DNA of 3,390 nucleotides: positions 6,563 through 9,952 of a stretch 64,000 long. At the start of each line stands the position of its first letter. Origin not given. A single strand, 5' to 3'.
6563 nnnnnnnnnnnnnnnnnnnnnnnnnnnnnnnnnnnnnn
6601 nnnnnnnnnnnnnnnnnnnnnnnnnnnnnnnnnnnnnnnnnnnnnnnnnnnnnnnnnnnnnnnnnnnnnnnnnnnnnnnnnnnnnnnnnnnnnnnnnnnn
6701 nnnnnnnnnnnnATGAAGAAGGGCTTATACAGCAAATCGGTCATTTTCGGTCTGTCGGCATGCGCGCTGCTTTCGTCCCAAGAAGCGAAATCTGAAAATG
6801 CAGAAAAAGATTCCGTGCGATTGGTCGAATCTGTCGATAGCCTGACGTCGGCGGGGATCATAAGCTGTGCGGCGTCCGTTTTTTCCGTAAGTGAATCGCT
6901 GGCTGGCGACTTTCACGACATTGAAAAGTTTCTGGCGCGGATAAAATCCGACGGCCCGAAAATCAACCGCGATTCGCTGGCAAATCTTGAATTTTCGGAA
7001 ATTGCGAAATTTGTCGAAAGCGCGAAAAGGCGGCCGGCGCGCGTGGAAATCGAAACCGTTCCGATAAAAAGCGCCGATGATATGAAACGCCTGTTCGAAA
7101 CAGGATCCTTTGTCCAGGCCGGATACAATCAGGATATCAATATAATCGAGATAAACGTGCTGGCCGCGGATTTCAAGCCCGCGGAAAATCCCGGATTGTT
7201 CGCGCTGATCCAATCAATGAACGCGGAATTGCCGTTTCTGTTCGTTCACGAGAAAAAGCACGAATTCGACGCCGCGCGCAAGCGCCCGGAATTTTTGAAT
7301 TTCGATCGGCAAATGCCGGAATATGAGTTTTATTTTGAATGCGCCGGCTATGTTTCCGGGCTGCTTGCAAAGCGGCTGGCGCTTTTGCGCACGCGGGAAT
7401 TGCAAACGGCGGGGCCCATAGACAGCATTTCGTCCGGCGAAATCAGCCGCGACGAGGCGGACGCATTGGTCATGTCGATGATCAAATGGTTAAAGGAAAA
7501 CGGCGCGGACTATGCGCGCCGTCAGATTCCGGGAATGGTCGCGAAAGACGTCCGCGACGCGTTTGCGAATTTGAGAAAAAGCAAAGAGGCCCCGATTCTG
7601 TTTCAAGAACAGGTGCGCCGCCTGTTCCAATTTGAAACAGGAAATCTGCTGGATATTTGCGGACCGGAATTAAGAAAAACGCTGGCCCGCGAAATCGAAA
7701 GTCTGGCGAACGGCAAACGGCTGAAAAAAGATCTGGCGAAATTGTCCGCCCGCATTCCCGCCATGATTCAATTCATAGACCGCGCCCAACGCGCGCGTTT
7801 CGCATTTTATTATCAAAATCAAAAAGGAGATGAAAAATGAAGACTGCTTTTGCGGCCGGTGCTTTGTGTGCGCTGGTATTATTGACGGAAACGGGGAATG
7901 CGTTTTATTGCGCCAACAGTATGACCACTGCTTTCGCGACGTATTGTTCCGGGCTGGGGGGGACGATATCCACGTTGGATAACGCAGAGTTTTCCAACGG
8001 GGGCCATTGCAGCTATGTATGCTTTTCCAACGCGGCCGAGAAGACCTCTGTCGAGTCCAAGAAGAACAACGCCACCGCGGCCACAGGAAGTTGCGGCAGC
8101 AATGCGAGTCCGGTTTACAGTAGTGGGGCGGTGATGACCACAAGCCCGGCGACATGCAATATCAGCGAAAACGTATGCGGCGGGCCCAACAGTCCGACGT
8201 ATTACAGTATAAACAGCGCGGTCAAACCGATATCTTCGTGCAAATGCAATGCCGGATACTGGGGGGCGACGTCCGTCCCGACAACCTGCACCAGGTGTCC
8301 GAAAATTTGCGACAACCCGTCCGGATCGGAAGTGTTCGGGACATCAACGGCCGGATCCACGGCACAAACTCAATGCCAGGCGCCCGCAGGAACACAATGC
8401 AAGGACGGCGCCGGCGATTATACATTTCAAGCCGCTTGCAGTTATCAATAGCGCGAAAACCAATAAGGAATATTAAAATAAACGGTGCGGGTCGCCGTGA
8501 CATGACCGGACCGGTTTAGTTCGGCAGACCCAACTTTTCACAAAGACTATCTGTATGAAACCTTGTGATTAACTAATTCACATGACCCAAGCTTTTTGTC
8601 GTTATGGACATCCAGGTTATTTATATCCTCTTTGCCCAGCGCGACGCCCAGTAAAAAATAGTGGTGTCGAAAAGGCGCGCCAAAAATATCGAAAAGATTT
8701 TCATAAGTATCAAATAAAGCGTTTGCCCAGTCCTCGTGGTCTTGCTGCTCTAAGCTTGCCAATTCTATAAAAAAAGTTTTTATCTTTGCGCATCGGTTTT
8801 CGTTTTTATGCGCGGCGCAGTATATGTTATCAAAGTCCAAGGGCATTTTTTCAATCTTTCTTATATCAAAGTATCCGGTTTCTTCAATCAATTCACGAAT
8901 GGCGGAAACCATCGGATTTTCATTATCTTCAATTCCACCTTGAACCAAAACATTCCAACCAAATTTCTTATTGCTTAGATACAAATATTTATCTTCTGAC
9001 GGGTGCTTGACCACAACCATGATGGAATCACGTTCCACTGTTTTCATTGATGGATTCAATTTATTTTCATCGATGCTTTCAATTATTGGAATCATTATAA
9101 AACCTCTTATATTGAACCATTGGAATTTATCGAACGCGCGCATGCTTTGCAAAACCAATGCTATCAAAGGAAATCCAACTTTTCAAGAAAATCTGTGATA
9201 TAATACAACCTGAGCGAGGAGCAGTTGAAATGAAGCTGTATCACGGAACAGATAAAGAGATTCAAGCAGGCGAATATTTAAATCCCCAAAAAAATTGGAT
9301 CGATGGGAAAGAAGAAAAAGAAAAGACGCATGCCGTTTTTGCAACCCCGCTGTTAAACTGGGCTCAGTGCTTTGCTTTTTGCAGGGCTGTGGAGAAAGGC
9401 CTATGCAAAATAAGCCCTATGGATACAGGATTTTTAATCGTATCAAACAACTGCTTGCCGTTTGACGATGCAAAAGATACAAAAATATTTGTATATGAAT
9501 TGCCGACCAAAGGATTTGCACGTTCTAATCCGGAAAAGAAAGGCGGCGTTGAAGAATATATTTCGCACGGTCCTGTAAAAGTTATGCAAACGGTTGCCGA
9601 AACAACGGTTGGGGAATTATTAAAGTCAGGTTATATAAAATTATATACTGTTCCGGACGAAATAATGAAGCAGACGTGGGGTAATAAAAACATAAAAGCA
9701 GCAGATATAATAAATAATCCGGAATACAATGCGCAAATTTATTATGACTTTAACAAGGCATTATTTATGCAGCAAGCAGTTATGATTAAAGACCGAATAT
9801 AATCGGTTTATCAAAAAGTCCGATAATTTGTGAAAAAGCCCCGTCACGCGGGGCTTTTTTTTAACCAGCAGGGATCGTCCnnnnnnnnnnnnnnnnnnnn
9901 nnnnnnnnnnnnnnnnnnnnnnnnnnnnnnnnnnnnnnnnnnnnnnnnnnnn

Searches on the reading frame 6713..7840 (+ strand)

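Call 3: search_protein_families(library=pfam, proteins=[window:6713-7840:+], max_evalue=1)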
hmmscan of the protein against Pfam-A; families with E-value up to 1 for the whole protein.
window:6713-7840:+ (375 aa): 1 family
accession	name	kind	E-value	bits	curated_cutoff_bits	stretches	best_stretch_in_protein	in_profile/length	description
PF06047.16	Nkap_C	-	0.17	12.4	25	0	91-137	10-51/102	NF-kappa-B-activating protein C-terminal domain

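Call 4: search_protein_families(library=ncbifam, proteins=[window:6713-7840:+], max_evalue=1)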
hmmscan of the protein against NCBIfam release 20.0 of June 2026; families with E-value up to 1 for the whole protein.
window:6713-7840:+ (375 aa): 0 families

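Call 5: search_protein_families(library=phrogs, proteins=[window:6713-7840:+], max_evalue=0.1)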
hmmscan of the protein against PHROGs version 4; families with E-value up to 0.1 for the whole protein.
window:6713-7840:+ (375 aa): 0 families

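Call 6: search_protein_families(library=padloc, proteins=[window:6713-7840:+], max_evalue=0.1)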
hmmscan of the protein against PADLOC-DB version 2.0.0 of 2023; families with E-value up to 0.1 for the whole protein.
window:6713-7840:+ (375 aa): 0 families

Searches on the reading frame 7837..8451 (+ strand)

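Call 3: search_protein_families(library=pfam, proteins=[window:7837-8451:+], max_evalue=1)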
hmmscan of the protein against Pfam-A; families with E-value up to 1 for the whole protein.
window:7837-8451:+ (204 aa): 2 families
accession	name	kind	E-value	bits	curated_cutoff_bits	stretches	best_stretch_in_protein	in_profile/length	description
PF00094.30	VWD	-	0.013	16.2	22.9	1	37-86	1-55/156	von Willebrand factor type D domain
PF02730.20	AFOR_N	-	0.074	13.2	29.8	1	57-119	32-94/199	Aldehyde ferredoxin oxidoreductase, N-terminal domain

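Call 4: search_protein_families(library=ncbifam, proteins=[window:7837-8451:+], max_evalue=1)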
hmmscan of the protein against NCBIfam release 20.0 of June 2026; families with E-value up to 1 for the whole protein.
window:7837-8451:+ (204 aa): 0 families

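Call 5: search_protein_families(library=phrogs, proteins=[window:7837-8451:+], max_evalue=0.1)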
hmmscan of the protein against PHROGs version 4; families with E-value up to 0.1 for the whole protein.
window:7837-8451:+ (204 aa): 0 families

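Call 6: search_protein_families(library=padloc, proteins=[window:7837-8451:+], max_evalue=0.1)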
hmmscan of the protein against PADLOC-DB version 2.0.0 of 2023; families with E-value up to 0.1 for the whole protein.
window:7837-8451:+ (204 aa): 0 families

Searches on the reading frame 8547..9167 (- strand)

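Call 3: search_protein_families(library=pfam, proteins=[window:8547-9167:-], max_evalue=1)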
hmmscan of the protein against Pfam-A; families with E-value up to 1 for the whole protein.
window:8547-9167:- (206 aa): 2 families
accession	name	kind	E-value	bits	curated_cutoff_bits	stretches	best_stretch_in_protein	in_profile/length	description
PF00293.34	NUDIX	-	1.4e-06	28.8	21.1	1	68-116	27-75/134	NUDIX domain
PF12480.13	GARIL_Rab2_bd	-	0.24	12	22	1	106-143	6-48/71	Golgi associated RAB2 interactor protein-like, Rab2B-binding domain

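Call 4: search_protein_families(library=ncbifam, proteins=[window:8547-9167:-], max_evalue=1)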
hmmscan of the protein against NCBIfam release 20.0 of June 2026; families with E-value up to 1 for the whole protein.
window:8547-9167:- (206 aa): 11 families
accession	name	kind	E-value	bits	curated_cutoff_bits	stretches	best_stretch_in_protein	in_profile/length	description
NF001938.0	PRK00714.1-5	equivalog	6.4e-06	25.6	116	1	67-108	43-83/172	RNA pyrophosphohydrolase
NF001936.0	PRK00714.1-3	equivalog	0.00027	20.9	118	1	54-111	18-76/155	RNA pyrophosphohydrolase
NF006961.0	PRK09438.1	equivalog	0.0003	20.3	103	1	46-99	8-61/151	dihydroneopterin triphosphate diphosphatase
NF041652.1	Nud_hyd_Dein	equivalog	0.0021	18.3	200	1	70-99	43-72/152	Nudix hydrolase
TIGR02705.1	nudix_YtkD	equivalog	0.0076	15.8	154.4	1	47-144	25-111/156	RNA deprotection pyrophosphohydrolase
NF008736.0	PRK11762.1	equivalog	0.012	15.1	169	1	73-99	77-103/186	ADP compounds hydrolase NudE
TIGR00052.1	TIGR00052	subfamily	0.015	14.9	79.55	1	73-107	83-116/188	nudix-type nucleoside diphosphatase, YffH/AdpP family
NF001935.0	PRK00714.1-2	equivalog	0.02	14.4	259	1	70-100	32-61/183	RNA pyrophosphohydrolase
NF001937.0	PRK00714.1-4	equivalog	0.024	14.3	139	1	67-99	29-60/161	RNA pyrophosphohydrolase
NF001934.0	PRK00714.1-1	equivalog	0.055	12.9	241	1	70-99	32-60/176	RNA pyrophosphohydrolase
NF052459.1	OxoGTPPhMutT1Mycb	equivalog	0.081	12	475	1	74-100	33-59/292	8-oxo-(d)GTP phosphatase MutT1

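Call 5: search_protein_families(library=phrogs, proteins=[window:8547-9167:-], max_evalue=0.1)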
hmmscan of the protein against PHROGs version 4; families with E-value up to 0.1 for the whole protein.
window:8547-9167:- (206 aa): 5 families
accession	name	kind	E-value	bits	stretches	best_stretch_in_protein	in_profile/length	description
phrog_10313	-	other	9.2e-06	26.5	1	42-99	8-67/159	nudix hydrolase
phrog_1198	-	other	8.1e-05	23.5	1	29-100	22-94/253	MutT/NUDIX hydrolase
phrog_1185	-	other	0.00017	22.1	1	77-99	186-208/301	nudix hydrolase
phrog_19657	-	other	0.0014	19.6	1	73-122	62-112/176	nudix hydrolase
phrog_15528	-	head and packaging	0.0029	17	1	57-120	530-594/794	portal protein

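Call 6: search_protein_families(library=padloc, proteins=[window:8547-9167:-], max_evalue=0.1)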
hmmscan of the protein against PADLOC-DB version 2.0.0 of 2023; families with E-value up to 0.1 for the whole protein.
window:8547-9167:- (206 aa): 0 families

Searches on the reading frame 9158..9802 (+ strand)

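Call 3: search_protein_families(library=pfam, proteins=[window:9158-9802:+], max_evalue=1)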
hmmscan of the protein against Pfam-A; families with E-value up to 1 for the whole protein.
window:9158-9802:+ (214 aa): 1 family
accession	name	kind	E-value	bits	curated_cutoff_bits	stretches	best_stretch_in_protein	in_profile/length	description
PF12120.14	Arr-ms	-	0.059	14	25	1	27-70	1-42/99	Rifampin ADP-ribosyl transferase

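Call 4: search_protein_families(library=ncbifam, proteins=[window:9158-9802:+], max_evalue=1)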
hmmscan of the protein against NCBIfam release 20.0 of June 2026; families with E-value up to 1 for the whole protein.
window:9158-9802:+ (214 aa): 0 families

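Call 5: search_protein_families(library=phrogs, proteins=[window:9158-9802:+], max_evalue=0.1)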
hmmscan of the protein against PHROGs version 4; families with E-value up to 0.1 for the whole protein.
window:9158-9802:+ (214 aa): 0 families

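Call 6: search_protein_families(library=padloc, proteins=[window:9158-9802:+], max_evalue=0.1)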
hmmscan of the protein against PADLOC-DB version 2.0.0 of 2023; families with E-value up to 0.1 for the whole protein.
window:9158-9802:+ (214 aa): 0 families
